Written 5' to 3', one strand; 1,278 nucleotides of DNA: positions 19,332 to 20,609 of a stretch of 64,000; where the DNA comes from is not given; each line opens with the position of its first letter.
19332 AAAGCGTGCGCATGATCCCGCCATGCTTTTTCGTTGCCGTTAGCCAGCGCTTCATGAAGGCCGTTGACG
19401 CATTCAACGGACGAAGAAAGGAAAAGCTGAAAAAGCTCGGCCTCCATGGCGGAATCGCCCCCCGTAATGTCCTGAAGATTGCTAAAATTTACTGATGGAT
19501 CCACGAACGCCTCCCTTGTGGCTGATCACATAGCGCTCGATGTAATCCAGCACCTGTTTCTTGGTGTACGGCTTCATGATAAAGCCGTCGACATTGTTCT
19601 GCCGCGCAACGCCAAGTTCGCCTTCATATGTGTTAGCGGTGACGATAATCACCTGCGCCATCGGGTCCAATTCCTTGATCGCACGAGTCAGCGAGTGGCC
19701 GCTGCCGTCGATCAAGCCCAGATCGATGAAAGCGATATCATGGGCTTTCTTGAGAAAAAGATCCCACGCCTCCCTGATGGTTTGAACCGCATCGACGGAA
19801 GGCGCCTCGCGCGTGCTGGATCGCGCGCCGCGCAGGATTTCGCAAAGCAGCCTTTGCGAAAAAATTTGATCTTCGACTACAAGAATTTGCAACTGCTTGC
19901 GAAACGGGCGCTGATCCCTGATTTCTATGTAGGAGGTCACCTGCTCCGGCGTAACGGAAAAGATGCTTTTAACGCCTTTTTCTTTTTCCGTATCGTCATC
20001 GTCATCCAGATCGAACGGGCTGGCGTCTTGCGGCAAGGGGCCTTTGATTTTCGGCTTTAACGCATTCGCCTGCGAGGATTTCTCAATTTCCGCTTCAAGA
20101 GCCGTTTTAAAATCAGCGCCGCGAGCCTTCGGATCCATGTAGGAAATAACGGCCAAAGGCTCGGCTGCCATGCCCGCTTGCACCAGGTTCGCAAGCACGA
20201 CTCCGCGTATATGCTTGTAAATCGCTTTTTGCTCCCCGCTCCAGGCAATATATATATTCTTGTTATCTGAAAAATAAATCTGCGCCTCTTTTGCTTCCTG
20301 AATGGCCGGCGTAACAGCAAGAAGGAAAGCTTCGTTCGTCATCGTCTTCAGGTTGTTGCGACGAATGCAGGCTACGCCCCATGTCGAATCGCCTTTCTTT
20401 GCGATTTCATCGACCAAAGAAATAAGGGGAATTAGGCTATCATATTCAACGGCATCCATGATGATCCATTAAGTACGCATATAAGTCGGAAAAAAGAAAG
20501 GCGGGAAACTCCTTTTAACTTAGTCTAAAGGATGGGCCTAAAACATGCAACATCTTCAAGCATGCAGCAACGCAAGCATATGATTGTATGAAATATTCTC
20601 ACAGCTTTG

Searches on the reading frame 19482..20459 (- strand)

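Call 98: search_protein_families(library=pfam, proteins=[window:19482-20459:-], max_evalue=0.00001)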
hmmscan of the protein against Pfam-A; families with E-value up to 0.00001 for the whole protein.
window:19482-20459:- (325 aa): 1 family
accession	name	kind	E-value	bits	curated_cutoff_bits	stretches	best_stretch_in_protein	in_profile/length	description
PF00072.30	Response_reg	-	5.1e-14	52.8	30.2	1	192-307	1-110/111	Response regulator receiver domain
